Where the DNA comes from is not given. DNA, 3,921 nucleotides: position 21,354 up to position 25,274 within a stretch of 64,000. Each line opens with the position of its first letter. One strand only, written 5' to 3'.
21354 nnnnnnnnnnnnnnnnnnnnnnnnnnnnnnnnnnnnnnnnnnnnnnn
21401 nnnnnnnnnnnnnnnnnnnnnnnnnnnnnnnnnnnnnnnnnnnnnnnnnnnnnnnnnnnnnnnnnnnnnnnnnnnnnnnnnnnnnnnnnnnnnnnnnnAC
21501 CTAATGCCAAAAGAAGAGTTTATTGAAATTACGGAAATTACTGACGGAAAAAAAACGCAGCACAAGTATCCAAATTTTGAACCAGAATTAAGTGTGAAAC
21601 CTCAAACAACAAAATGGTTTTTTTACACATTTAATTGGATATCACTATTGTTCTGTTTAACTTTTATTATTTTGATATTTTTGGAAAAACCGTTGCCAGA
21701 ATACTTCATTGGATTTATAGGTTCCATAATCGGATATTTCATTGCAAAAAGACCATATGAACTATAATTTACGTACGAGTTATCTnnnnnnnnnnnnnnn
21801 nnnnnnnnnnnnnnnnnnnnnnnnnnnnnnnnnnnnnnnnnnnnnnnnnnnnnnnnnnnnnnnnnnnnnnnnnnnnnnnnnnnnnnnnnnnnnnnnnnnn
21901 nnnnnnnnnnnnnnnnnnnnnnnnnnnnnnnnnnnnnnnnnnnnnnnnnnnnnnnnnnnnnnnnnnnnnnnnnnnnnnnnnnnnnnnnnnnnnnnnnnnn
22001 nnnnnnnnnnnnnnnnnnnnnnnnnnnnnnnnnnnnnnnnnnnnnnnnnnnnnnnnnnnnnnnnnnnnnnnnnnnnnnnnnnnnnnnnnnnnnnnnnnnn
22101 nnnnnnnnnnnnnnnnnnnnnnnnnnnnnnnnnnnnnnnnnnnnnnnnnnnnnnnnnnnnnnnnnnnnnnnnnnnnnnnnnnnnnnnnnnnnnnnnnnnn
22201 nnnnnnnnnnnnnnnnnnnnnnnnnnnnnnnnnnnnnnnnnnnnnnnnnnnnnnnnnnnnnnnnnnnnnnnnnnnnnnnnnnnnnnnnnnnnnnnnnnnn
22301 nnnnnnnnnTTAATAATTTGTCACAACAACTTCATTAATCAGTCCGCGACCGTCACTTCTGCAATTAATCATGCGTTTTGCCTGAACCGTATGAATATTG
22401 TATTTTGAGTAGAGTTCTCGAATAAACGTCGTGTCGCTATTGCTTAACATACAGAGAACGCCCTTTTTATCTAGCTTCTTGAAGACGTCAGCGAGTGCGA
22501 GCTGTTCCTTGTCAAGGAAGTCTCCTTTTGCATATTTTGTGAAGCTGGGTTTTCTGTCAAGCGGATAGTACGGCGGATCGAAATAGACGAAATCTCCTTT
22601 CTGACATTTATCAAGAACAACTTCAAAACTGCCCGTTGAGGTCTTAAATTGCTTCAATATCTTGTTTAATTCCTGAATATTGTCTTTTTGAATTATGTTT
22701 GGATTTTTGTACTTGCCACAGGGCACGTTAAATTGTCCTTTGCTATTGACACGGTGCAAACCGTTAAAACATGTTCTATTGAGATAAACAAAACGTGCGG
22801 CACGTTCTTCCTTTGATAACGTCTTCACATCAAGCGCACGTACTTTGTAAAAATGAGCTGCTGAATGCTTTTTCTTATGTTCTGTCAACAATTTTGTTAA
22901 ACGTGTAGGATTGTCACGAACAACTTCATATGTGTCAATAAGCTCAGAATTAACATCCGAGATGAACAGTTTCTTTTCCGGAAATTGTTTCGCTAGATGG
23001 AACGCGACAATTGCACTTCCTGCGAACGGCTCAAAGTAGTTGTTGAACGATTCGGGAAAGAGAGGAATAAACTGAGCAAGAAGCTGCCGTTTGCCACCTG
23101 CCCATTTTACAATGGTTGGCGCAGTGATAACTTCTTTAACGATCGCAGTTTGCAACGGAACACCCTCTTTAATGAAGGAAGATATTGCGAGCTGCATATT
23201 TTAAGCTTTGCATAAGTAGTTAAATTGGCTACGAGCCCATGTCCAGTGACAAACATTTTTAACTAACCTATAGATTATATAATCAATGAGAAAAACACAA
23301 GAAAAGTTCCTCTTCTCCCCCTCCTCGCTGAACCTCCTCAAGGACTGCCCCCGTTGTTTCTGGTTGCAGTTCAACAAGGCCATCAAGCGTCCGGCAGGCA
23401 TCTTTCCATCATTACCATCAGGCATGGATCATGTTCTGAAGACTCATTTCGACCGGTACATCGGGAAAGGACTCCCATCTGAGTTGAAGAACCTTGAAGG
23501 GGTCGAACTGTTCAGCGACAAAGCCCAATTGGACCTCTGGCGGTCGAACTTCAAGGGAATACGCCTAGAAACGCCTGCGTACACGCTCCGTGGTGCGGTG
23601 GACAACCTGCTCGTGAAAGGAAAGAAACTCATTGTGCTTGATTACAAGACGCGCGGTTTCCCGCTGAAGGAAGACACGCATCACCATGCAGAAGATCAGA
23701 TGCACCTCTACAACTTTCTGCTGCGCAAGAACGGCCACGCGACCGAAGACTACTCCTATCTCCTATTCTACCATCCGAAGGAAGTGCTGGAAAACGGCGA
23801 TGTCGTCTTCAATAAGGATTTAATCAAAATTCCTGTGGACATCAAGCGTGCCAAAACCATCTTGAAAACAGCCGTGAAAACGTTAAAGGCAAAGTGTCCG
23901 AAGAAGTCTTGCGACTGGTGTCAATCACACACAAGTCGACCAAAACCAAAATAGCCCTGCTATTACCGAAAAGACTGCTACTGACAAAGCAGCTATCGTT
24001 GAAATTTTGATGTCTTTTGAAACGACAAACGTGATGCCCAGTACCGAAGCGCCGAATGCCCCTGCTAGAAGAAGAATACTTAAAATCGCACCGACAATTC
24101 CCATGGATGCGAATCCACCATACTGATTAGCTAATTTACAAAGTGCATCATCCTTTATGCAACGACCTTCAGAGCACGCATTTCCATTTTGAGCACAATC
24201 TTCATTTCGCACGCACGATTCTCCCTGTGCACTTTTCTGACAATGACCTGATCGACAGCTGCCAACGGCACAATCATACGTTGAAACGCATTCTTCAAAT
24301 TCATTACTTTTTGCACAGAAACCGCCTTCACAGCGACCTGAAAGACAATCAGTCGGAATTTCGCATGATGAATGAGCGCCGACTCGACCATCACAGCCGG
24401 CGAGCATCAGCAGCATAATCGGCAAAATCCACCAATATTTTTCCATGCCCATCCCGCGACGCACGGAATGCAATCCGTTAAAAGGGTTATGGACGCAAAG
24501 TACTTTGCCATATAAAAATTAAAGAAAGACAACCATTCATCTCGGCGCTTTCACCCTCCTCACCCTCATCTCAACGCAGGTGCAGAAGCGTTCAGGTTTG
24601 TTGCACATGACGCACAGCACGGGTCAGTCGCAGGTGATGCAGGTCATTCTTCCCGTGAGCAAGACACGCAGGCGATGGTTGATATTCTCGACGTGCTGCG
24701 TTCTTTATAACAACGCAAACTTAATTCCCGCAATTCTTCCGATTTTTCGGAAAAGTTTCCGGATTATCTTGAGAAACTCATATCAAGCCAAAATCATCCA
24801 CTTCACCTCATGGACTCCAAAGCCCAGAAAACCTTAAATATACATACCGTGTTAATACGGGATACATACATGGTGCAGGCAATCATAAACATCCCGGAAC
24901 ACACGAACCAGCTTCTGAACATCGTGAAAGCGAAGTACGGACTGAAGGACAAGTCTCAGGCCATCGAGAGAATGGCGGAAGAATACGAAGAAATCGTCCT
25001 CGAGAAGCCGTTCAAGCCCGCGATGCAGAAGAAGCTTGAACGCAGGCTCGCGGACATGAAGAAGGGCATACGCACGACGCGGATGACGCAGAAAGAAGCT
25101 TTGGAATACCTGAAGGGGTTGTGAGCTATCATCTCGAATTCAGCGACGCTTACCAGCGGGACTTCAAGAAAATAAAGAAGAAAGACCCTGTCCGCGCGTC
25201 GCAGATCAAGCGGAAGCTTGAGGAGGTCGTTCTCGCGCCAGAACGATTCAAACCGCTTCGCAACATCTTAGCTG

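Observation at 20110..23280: AT-rich island inserted at the 3' end of the rRNA operon: ClpP-fold protein, RHH regulator and a Dam methyltransferase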

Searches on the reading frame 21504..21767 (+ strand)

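Call 5: search_protein_families(library=pfam, proteins=[window:21504-21767:+], max_evalue=0.1)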
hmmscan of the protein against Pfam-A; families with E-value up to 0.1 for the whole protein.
window:21504-21767:+ (87 aa): 0 families

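Call 6: search_protein_families(library=padloc, proteins=[window:21504-21767:+], max_evalue=0.1)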
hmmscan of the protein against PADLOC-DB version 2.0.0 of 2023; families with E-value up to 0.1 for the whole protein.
window:21504-21767:+ (87 aa): 0 families

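Call 7: search_protein_families(library=phrogs, proteins=[window:21504-21767:+], max_evalue=0.1)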
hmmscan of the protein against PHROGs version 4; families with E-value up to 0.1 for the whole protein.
window:21504-21767:+ (87 aa): 1 family
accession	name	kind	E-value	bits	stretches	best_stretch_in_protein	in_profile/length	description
phrog_32388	-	moron, auxiliary metabolic gene and host takeover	0.085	12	0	2-43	9-50/776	photosystem I psaA/psaB protein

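Call 8: search_protein_families(library=ncbifam, proteins=[window:21504-21767:+], max_evalue=0.1)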
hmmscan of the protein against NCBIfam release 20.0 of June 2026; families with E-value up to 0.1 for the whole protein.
window:21504-21767:+ (87 aa): 2 families
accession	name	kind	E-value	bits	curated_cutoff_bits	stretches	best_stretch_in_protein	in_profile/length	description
NF047612.1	LIC_10740_fam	equivalog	0.021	13.9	150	1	29-57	28-56/266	LIC_10740 family protein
NF033218.1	anchor_AmaP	equivalog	0.054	13.3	55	1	31-59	38-66/166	alkaline shock response membrane anchor protein AmaP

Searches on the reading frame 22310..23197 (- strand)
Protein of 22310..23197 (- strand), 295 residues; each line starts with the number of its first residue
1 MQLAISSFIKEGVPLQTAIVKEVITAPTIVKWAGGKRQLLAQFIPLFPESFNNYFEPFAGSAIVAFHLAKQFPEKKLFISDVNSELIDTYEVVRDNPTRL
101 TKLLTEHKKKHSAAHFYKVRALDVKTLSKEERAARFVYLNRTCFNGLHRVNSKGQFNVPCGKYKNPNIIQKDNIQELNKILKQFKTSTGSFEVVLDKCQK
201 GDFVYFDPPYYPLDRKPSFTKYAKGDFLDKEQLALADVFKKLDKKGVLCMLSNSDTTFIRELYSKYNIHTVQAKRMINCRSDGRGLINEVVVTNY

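Call 5: search_protein_families(library=pfam, proteins=[window:22310-23197:-], max_evalue=0.1)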
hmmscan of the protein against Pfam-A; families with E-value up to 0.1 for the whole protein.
window:22310-23197:- (295 aa): 2 families
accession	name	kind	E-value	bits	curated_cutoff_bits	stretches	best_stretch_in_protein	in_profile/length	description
PF02086.21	MethyltransfD12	-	2.9e-64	217.7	22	1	32-277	1-253/253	D12 class N6 adenine-specific DNA methyltransferase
PF03602.21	Cons_hypoth95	-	0.01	16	24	1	171-234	81-148/182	Conserved hypothetical protein 95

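Call 6: search_protein_families(library=padloc, proteins=[window:22310-23197:-], max_evalue=0.1)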
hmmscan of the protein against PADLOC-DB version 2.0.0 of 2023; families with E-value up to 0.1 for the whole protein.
window:22310-23197:- (295 aa): 22 families
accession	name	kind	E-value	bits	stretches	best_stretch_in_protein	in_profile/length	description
PDLC03294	MTase_II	-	9.4e-95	315.3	1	28-295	6-271/272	Type II methyltransferase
PDLC03735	oMTase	-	1.8e-90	301.2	1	22-295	4-282/284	orphan methyltransferase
PDLC03261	MTase_II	-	6.1e-68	227.6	1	25-285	23-278/643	Type II methyltransferase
PDLC03266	MTase_II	-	3.4e-61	205.2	1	17-292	6-281/285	Type II methyltransferase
PDLC03729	oMTase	-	1.7e-59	199.6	1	28-291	6-265/275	orphan methyltransferase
PDLC03247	MTase_II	-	1.6e-39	133.8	1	30-295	6-265/282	Type II methyltransferase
PDLC03344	MTase_II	-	1.8e-30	103.8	1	28-174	5-151/154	Type II methyltransferase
PDLC03383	MTase_II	-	6.2e-27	92.8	1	10-295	5-313/318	Type II methyltransferase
PDLC03264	MTase_II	-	5.9e-24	82.9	1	25-294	11-282/306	Type II methyltransferase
PDLC03302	MTase_II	-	3.9e-22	76.8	1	26-256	359-579/626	Type II methyltransferase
PDLC03717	oMTase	-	2.3e-21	74.4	1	30-294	6-265/285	orphan methyltransferase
PDLC03253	MTase_II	-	1.1e-17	62.6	1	26-294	3-252/253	Type II methyltransferase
PDLC03349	MTase_II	-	1.5e-17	61.7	2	114-250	172-310/374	Type II methyltransferase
PDLC04018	PD-Lambda-5_B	-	2.6e-17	61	1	30-283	8-263/291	-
PDLC03287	MTase_II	-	1.2e-16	58.7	1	30-295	367-641/646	Type II methyltransferase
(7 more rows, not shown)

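Call 7: search_protein_families(library=phrogs, proteins=[window:22310-23197:-], max_evalue=0.1)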
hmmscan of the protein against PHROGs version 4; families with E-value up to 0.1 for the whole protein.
window:22310-23197:- (295 aa): 7 families
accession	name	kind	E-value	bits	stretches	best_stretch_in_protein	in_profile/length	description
phrog_56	-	other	2.8e-70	239.4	1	18-295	53-323/647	DNA methyltransferase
phrog_26700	-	unknown function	3.2e-48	165.6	1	28-295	8-276/552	-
phrog_116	-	other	1.6e-40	140.2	1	27-291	511-774/779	DNA methyltransferase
phrog_1996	-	other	3.1e-15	57.4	1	171-295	24-141/150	DNA methyltransferase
phrog_13242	-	unknown function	1.6e-10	41.5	1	28-212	27-199/450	-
phrog_23217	-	unknown function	0.0066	17.6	1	29-69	6-45/109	-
phrog_3816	-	other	0.075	13.6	0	160-279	79-194/203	DNA methyltransferase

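Call 8: search_protein_families(library=ncbifam, proteins=[window:22310-23197:-], max_evalue=0.1)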
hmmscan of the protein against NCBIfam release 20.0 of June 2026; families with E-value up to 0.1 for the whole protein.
window:22310-23197:- (295 aa): 3 families
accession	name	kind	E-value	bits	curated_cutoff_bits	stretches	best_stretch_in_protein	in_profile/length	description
TIGR00571.1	dam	subfamily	2.2e-84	283.3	114.85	1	28-294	3-267/267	Dam family site-specific DNA-(adenine-N6)-methyltransferase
NF008152.0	PRK10904.1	equivalog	1.7e-44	152.2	441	1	29-291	7-265/271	adenine-specific DNA-methyltransferase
TIGR00095.1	TIGR00095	equivalog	0.0089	15.7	117.5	1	171-234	92-158/194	16S rRNA (guanine(966)-N(2))-methyltransferase RsmD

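Call 35: search_solved_structures(query=window:22310-23197:-, max_evalue=0.001)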
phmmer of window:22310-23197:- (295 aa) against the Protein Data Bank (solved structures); distinct sequences matched with E-value up to 0.001: 10.
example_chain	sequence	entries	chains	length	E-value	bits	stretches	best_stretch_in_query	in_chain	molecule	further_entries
2dpm_A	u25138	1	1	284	1.6e-68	234.4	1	21-295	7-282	PROTEIN (ADENINE-SPECIFIC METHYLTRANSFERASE DPNII 1)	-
4gol_D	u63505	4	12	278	2.3e-32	115.7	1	29-291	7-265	DNA adenine methylase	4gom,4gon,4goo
2g1p_A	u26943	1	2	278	2.3e-32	115.7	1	29-291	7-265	DNA adenine methylase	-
4gbe_D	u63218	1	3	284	2.4e-32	115.7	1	29-291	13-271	DNA adenine methylase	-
2ore_D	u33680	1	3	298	2.8e-32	115.5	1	29-291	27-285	DNA adenine methylase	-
4rtj_A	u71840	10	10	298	2.8e-32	115.5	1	29-291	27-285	DNA adenine methylase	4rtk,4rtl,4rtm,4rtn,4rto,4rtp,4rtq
7m6b_B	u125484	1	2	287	2.1e-20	76.5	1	28-295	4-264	Site-specific DNA-methyltransferase (adenine-specific)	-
1yfj_A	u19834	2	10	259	1.4e-09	41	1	30-279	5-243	DNA adenine methylase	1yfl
1q0s_A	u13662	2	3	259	3e-09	39.9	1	30-279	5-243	DNA adenine methylase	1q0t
1yf3_A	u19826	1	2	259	3e-09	39.9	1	30-279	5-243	DNA adenine methylase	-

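Call 77: list_cluster_members(proteins=[P0001, P0004, window:22310-23197:-, window:23286-23954:+, P0002])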
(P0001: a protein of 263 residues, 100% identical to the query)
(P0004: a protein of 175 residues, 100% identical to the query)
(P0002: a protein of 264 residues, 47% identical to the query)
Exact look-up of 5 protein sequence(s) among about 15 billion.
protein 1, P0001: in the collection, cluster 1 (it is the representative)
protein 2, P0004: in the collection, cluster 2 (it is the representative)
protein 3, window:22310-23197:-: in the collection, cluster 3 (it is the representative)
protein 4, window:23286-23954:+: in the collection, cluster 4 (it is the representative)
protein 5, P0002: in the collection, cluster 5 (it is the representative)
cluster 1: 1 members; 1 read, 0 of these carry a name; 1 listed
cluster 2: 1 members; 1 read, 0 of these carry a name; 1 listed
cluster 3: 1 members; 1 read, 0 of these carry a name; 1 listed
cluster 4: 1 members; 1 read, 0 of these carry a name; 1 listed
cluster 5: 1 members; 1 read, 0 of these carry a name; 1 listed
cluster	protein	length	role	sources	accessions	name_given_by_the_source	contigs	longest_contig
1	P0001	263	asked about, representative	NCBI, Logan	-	-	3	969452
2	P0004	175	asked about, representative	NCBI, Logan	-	-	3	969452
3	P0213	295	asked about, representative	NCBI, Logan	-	-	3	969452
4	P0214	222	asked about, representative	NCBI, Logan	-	-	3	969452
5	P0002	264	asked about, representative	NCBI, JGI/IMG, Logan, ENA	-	-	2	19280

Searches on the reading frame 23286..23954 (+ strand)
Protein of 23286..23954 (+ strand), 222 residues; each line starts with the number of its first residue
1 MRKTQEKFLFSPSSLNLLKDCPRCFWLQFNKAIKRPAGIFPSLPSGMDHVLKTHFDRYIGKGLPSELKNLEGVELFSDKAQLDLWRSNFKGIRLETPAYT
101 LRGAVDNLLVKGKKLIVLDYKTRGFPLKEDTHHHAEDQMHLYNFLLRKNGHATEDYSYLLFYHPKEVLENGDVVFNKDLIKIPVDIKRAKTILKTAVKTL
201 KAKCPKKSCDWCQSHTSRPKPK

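Call 5: search_protein_families(library=pfam, proteins=[window:23286-23954:+], max_evalue=0.1)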
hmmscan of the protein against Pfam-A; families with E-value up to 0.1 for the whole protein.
window:23286-23954:+ (222 aa): 1 family
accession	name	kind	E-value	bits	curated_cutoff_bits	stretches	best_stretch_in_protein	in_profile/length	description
PF12705.13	PDDEXK_1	-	1.2e-10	42.2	22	1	91-213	112-241/247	PD-(D/E)XK nuclease superfamily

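Call 6: search_protein_families(library=padloc, proteins=[window:23286-23954:+], max_evalue=0.1)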
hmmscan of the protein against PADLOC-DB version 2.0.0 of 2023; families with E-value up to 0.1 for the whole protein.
window:23286-23954:+ (222 aa): 5 families
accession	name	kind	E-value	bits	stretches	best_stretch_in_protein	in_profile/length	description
PDLC01250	Cas4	-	2.3e-08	32.5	1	72-213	50-162/168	"CAS-I,CAS-II,CAS-III,CAS-IV,CAS-V,CAS-VI; acquisition_associated"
PDLC00944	Cas4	-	3.5e-08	31.8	1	90-213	56-171/177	Cas4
PDLC00943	Cas4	-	6.4e-08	30.7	1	90-213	57-173/180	CRISPR-associated protein Cas4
PDLC01747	Cas1g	-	0.0019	14.9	1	87-165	49-127/523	-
PDLC00059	DruK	-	0.0041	14.4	1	97-149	122-173/326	PD-(D/E)XK nuclease superfamily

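Call 7: search_protein_families(library=phrogs, proteins=[window:23286-23954:+], max_evalue=0.1)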
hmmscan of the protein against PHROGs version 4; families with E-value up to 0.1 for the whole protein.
window:23286-23954:+ (222 aa): 5 families
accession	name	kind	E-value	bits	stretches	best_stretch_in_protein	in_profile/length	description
phrog_31195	-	unknown function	5.3e-40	138.4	1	10-214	6-220/232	-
phrog_69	-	DNA, RNA and nucleotide metabolism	1.6e-07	31.8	1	97-213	202-318/501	exonuclease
phrog_298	-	DNA, RNA and nucleotide metabolism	0.0027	18.1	1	87-151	148-216/293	exonuclease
phrog_1218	-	DNA, RNA and nucleotide metabolism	0.015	15.5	0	98-153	137-195/364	exonuclease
phrog_1706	-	DNA, RNA and nucleotide metabolism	0.049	14.1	1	87-212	108-236/293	CRISPR/Cas system associated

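Call 8: search_protein_families(library=ncbifam, proteins=[window:23286-23954:+], max_evalue=0.1)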
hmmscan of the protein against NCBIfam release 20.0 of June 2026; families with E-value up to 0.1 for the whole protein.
window:23286-23954:+ (222 aa): 6 families
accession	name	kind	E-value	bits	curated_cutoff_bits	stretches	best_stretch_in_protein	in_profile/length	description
TIGR00372.1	cas4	equivalog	2.4e-07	30.7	65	1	90-213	57-173/180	CRISPR-associated protein Cas4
NF049935.1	cas4g_cas1g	exception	0.0024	16.4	560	1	82-181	55-152/546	CRISPR-associated endonuclease Cas4g/Cas1g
TIGR02784.1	addA_alphas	equivalog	0.0033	15.8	860.75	1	98-148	1064-1116/1138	double-strand break repair helicase AddA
TIGR02786.1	addB_alphas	equivalog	0.01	13.9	486.5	1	98-152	878-933/1024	double-strand break repair protein AddB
TIGR02785.1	addA_Gpos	equivalog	0.036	11.9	707.65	1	97-168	1155-1232/1234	helicase-exonuclease AddAB subunit AddA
NF010485.0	PRK13909.1-2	equivalog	0.09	10.9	650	0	104-163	847-900/909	RecB-like helicase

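Call 83: find_related_loci(query=window:23286-23954:+, collection=metagenome_contigs, flank=6000)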
Query window:23286-23954:+ (222 aa) in metagenome_contigs; peptide patterns used: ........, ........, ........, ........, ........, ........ (x = any residue, [..] = any of these).
282 stretches matched a pattern; 65 encode a relative of the query (tblastn E <= 1e-3); 65 distinct loci.
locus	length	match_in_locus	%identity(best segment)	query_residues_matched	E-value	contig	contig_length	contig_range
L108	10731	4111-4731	67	10-212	1e-88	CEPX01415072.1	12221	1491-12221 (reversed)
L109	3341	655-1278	65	10-213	2e-86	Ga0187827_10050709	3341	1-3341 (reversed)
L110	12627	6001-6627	66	10-213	1e-85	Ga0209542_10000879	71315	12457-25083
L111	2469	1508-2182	61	2-218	2e-87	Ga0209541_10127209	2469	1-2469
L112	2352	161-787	66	10-213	2e-87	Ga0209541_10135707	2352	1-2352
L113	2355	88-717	64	8-212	3e-87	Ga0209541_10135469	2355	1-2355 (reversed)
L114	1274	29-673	61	8-215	1e-90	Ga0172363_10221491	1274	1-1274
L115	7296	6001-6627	65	10-213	4e-84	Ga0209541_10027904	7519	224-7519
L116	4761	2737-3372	63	8-213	8e-84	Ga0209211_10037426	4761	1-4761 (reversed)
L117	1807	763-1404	61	4-213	1e-87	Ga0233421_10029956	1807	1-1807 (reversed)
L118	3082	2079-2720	61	4-213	2e-84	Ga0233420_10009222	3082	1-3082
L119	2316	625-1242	64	10-212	8e-86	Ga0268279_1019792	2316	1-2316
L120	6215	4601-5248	62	3-213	3e-83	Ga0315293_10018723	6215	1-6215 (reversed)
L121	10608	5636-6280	60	8-218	7e-83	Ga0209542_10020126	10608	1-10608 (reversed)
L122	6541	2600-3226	63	10-213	5e-83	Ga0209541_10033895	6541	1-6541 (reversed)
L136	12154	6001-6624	61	10-212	4e-78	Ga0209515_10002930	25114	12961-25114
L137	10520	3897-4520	61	10-212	4e-78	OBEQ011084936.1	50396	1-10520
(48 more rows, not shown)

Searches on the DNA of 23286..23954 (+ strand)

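Call 86: search_rna_families(sources=[L136, L137], threshold=gathering)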
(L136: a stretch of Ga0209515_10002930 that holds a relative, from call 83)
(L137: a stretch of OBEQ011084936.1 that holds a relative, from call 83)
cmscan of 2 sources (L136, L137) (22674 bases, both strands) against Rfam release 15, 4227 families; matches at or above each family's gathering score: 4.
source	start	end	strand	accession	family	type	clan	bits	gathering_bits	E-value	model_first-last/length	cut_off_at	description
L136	2958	5867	+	RF02540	LSU_rRNA_archaea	Gene; rRNA;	CL00112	2613.6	50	0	1-2987/2987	no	Archaeal large subunit ribosomal RNA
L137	854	3763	+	RF02540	LSU_rRNA_archaea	Gene; rRNA;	CL00112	2613.6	50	0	1-2987/2987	no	Archaeal large subunit ribosomal RNA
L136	1093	2564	+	RF01959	SSU_rRNA_archaea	Gene; rRNA;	CL00111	1446.7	50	0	1-1478/1478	no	Archaeal small subunit ribosomal RNA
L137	1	460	+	RF01959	SSU_rRNA_archaea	Gene; rRNA;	CL00111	398.7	50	5.4e-115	1018-1478/1478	5'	Archaeal small subunit ribosomal RNA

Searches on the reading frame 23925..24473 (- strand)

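Call 5: search_protein_families(library=pfam, proteins=[window:23925-24473:-], max_evalue=0.1)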
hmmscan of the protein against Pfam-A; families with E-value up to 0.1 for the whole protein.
window:23925-24473:- (182 aa): 1 family
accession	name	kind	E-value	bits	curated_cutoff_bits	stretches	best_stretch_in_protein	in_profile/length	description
PF19429.4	EVA_Class_A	-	0.012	16.4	27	1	65-87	51-73/73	Evasins Class A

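Call 7: search_protein_families(library=phrogs, proteins=[window:23925-24473:-], max_evalue=0.1)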
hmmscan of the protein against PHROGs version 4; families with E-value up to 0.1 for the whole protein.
window:23925-24473:- (182 aa): 1 family
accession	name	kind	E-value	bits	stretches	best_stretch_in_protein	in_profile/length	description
phrog_31716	-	unknown function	0.039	14.8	1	94-127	47-80/150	-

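Call 8: search_protein_families(library=ncbifam, proteins=[window:23925-24473:-], max_evalue=0.1)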
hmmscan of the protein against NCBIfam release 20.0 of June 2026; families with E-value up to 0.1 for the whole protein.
window:23925-24473:- (182 aa): 0 families

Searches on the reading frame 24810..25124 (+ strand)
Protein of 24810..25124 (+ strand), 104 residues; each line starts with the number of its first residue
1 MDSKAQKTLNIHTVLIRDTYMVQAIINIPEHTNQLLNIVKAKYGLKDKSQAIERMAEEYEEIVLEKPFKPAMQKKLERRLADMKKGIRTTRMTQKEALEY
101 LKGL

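Call 5: search_protein_families(library=pfam, proteins=[window:24810-25124:+], max_evalue=0.1)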
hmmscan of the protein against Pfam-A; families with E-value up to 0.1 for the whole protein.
window:24810-25124:+ (104 aa): 1 family
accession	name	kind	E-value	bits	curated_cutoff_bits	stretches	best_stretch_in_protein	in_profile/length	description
PF10884.14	DUF2683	-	0.013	16.2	27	1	35-90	4-57/66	Protein of unknown function (DUF2683)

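Call 7: search_protein_families(library=phrogs, proteins=[window:24810-25124:+], max_evalue=0.1)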
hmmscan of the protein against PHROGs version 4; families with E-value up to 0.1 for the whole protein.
window:24810-25124:+ (104 aa): 0 families

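Call 8: search_protein_families(library=ncbifam, proteins=[window:24810-25124:+], max_evalue=0.1)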
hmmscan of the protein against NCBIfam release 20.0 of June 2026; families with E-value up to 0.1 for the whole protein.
window:24810-25124:+ (104 aa): 1 family
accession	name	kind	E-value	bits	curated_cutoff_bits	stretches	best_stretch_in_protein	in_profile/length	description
NF010158.0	PRK13637.1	equivalog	0.033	13.3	390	1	27-102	207-282/287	energy-coupling factor transporter ATPase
